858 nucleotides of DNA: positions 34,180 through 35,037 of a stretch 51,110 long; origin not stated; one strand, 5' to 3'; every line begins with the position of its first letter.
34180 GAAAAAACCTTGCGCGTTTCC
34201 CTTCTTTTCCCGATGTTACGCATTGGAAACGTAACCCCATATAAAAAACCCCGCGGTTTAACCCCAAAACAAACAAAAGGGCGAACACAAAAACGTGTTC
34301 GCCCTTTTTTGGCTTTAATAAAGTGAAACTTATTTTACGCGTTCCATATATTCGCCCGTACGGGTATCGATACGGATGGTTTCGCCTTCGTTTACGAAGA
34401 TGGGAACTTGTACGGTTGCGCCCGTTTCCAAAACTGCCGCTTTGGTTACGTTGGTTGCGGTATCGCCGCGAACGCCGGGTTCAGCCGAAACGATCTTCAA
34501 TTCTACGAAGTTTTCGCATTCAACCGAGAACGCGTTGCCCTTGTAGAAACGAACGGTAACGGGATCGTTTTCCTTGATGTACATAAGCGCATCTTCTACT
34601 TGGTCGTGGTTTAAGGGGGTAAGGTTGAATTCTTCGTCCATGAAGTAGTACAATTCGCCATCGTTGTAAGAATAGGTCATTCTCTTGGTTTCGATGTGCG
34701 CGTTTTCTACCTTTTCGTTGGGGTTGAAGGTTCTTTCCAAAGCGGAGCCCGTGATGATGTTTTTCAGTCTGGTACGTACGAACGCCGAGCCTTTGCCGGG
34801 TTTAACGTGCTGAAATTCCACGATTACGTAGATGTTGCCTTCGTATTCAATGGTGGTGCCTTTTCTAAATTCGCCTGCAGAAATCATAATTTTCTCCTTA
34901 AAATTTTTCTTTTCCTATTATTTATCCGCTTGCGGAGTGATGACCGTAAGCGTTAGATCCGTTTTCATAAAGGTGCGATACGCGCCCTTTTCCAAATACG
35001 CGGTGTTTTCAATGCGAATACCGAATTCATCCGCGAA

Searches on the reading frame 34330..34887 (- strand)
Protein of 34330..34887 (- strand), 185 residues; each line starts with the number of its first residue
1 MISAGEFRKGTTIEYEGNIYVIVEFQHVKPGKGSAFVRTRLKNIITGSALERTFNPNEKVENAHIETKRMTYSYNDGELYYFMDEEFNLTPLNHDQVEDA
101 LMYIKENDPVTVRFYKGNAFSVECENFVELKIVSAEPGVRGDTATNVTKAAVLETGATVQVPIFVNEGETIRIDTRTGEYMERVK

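Call 75: find_encoding_contigs(protein=window:34330-34887:-, flank=6000, max_places=8)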
Protein window:34330-34887:- (185 aa): 11 contigs read that carry it; 8 places shown.
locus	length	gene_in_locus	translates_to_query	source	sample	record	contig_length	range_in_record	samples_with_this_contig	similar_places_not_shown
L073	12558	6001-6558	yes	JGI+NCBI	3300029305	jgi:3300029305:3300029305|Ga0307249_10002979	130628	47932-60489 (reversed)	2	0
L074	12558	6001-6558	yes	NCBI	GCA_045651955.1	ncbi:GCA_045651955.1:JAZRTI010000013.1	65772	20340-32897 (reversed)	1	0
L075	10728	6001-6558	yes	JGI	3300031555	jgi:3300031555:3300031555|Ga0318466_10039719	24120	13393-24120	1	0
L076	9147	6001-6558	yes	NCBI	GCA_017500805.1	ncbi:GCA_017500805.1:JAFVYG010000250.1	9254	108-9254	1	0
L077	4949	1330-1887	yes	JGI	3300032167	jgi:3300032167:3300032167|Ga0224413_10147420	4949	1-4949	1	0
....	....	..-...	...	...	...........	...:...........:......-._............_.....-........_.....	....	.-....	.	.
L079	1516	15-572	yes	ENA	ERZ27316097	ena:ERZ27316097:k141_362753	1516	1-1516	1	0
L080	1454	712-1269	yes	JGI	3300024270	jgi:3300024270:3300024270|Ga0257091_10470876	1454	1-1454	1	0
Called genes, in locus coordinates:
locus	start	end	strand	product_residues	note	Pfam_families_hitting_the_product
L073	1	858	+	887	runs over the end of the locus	PF04760:IF2_N, PF03144:GTP_EFTU_D2 (faint), PF00009:GTP_EFTU, PF00071:Ras (weak), PF01926:MMR_HSR1, PF09439:SRPRB (weak), PF22042:EF-G_D2, PF11987:IF-2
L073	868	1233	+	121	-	PF02033:RBFA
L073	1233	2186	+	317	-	PF01368:DHH, PF02272:DHHA1 (weak)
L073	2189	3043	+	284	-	PF01509:TruB_N, PF16198:TruB_C_2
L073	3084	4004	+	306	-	PF06574:FAD_syn, PF01687:Flavokinase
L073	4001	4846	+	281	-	PF01261:AP_endonuc_2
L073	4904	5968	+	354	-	PF01321:Creatinase_N, PF00557:Peptidase_M24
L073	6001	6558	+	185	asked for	PF08207:EFP_N, PF01132:EFP, PF09285:Elong-fact-P_C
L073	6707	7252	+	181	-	PF04014:MazE_antitoxin, PF15714:SpoVT_C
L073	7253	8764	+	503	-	PF01943:Polysacc_synt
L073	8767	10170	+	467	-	PF03819:MazG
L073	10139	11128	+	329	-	PF01207:Dus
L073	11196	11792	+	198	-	-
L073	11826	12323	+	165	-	PF00588:SpoU_methylase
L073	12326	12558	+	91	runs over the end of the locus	PF06961:DUF1294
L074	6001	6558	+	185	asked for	PF08207:EFP_N, PF01132:EFP, PF09285:Elong-fact-P_C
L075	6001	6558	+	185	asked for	PF08207:EFP_N, PF01132:EFP, PF09285:Elong-fact-P_C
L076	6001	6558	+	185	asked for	PF08207:EFP_N, PF01132:EFP, PF09285:Elong-fact-P_C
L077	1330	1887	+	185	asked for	PF08207:EFP_N, PF01132:EFP, PF09285:Elong-fact-P_C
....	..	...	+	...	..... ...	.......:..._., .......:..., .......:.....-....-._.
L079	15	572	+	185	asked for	PF08207:EFP_N, PF01132:EFP, PF09285:Elong-fact-P_C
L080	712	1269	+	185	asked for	PF08207:EFP_N, PF01132:EFP, PF09285:Elong-fact-P_C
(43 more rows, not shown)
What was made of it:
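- Empty and occupied alleles occur among contigs with an identical EF-P (call 75).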

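Call 88: list_cluster_members(proteins=[window:34333-34887:-, window:31926-34046:-, P0001, P0002, P0006, P0013, P0015, P0020, P0022, P0024])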
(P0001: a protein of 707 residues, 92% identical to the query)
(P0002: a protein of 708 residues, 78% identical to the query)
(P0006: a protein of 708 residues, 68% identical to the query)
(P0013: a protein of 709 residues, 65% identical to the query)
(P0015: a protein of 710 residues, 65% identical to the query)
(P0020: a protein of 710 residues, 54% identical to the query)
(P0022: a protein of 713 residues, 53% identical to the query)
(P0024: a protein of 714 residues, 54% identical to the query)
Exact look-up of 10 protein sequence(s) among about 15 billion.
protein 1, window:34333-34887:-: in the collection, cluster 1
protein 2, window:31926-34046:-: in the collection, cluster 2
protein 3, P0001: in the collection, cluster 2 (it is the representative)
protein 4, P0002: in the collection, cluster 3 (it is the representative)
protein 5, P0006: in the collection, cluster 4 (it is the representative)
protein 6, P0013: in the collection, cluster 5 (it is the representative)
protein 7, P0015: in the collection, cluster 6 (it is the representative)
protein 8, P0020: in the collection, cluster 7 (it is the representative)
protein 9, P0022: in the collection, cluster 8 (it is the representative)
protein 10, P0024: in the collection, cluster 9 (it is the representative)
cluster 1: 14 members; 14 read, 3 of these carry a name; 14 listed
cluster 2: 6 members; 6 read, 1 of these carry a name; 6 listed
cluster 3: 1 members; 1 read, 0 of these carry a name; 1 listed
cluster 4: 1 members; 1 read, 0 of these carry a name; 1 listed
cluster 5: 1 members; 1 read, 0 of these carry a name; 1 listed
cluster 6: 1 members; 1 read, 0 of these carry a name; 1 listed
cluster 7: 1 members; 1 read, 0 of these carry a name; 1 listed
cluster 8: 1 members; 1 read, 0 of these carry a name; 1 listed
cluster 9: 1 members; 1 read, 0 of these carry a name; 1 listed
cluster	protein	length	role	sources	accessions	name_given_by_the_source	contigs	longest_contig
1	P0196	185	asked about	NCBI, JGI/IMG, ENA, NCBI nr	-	-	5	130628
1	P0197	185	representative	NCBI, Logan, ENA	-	-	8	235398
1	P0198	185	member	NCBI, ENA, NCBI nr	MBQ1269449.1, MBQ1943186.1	MAG: elongation factor P [Clostridia bacterium] | elongation factor P [Clostridia bacterium]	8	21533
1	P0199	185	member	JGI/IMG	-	elongation factor P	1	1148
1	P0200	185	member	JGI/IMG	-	elongation factor P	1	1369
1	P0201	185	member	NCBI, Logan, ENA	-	-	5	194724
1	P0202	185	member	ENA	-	-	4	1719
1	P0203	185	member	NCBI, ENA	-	-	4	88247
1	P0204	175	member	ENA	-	-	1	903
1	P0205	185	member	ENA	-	-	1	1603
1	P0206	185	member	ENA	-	-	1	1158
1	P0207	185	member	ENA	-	-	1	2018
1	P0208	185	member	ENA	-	-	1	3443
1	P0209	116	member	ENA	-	-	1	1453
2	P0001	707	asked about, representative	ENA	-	-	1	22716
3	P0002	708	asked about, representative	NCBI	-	-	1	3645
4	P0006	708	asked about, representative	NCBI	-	-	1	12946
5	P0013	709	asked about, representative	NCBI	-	-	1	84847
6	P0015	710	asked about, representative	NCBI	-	-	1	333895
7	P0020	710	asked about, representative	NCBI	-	-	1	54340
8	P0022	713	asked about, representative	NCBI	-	-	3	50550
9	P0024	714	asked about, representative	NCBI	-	-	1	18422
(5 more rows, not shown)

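Call 91: find_encoding_contigs(protein=P0197, flank=4000, max_places=6)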
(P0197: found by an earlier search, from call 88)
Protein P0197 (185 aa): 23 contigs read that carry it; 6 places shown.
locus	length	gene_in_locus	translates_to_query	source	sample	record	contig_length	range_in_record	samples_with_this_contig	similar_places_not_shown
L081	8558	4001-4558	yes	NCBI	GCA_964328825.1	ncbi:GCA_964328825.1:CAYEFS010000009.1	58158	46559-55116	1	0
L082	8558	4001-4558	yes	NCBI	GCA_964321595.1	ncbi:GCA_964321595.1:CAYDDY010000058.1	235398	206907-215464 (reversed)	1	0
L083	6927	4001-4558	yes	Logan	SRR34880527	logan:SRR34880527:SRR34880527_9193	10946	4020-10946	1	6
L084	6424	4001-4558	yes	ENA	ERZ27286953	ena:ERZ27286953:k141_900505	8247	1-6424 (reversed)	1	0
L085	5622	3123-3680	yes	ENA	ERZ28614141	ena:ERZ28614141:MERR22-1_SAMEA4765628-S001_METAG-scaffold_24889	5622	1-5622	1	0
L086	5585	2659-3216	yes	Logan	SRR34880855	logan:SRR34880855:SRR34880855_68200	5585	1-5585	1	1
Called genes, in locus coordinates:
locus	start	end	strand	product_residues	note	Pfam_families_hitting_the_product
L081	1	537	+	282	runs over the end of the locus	PF01509:TruB_N, PF16198:TruB_C_2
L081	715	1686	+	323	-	PF06574:FAD_syn, PF01467:CTP_transf_like (weak), PF01687:Flavokinase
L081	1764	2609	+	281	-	PF01261:AP_endonuc_2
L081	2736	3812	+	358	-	PF01321:Creatinase_N, PF00557:Peptidase_M24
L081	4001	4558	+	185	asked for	PF08207:EFP_N, PF01132:EFP, PF09285:Elong-fact-P_C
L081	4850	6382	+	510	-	PF02446:Glyco_hydro_77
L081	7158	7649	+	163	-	PF01257:2Fe-2S_thioredx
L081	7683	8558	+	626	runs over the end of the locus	PF01257:2Fe-2S_thioredx (weak), PF01512:Complex1_51K, PF10531:SLBB (weak), PF10589:NADH_4Fe-4S, PF00037:Fer4 (weak), PF12838:Fer4_7 (weak), PF13237:Fer4_10 (weak), PF00037:Fer4 (weak), +3 more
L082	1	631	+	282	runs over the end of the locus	PF01509:TruB_N, PF16198:TruB_C_2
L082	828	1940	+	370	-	PF06574:FAD_syn, PF01467:CTP_transf_like (weak), PF01687:Flavokinase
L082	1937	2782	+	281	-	PF01261:AP_endonuc_2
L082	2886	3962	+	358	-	PF01321:Creatinase_N, PF00557:Peptidase_M24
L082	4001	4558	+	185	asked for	PF08207:EFP_N, PF01132:EFP, PF09285:Elong-fact-P_C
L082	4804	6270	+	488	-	PF02446:Glyco_hydro_77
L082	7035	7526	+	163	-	PF01257:2Fe-2S_thioredx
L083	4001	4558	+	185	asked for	PF08207:EFP_N, PF01132:EFP, PF09285:Elong-fact-P_C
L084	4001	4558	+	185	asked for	PF08207:EFP_N, PF01132:EFP, PF09285:Elong-fact-P_C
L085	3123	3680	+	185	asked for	PF08207:EFP_N, PF01132:EFP, PF09285:Elong-fact-P_C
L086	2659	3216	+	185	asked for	PF08207:EFP_N, PF01132:EFP, PF09285:Elong-fact-P_C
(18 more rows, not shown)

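Call 92: find_encoding_contigs(protein=P0201, flank=4000, max_places=5)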
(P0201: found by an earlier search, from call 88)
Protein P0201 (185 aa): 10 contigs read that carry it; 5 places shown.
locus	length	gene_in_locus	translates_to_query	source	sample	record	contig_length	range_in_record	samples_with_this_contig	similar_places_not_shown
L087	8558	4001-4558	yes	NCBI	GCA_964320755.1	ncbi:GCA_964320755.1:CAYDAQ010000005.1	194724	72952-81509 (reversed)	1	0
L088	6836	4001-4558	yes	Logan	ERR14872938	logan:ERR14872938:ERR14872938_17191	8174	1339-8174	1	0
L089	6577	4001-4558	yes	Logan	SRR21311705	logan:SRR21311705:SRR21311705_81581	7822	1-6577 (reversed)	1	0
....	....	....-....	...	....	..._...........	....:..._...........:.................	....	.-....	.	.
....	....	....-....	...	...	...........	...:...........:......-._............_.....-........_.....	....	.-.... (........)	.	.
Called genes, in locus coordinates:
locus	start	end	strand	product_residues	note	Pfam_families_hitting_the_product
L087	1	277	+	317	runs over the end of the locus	PF01368:DHH, PF02272:DHHA1 (weak)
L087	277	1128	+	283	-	PF01509:TruB_N, PF16198:TruB_C_2 (weak), PF09157:TruB-C_2 (weak)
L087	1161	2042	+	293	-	PF06574:FAD_syn, PF01687:Flavokinase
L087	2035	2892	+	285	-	PF01261:AP_endonuc_2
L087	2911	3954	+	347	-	PF01321:Creatinase_N, PF00557:Peptidase_M24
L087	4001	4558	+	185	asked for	PF08207:EFP_N, PF01132:EFP, PF09285:Elong-fact-P_C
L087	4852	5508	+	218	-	PF06971:Put_DNA-bind_N, PF02629:CoA_binding, PF01408:GFO_IDH_MocA (faint)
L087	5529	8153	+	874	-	PF00171:Aldedh, PF00465:Fe-ADH, PF13685:Fe-ADH_2 (weak), PF25137:ADH_Fe_C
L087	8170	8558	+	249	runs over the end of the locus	PF01636:APH, PF01163:RIO1 (weak), PF19974:TCAD9 (weak)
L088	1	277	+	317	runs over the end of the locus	PF01368:DHH, PF02272:DHHA1 (weak)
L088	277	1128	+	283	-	PF01509:TruB_N, PF16198:TruB_C_2 (weak), PF09157:TruB-C_2 (weak)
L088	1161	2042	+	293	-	PF06574:FAD_syn, PF01687:Flavokinase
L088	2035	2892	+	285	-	PF01261:AP_endonuc_2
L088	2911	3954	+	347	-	PF01321:Creatinase_N, PF00557:Peptidase_M24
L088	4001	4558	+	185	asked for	PF08207:EFP_N, PF01132:EFP, PF09285:Elong-fact-P_C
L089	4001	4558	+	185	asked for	PF08207:EFP_N, PF01132:EFP, PF09285:Elong-fact-P_C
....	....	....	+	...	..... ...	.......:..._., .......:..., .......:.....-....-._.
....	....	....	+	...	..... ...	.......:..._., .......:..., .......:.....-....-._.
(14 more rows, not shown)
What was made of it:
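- The 3' end of efp is a synteny break point in related lineages, where it is followed by GH77 or Rex-AdhE (calls 91, 92).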
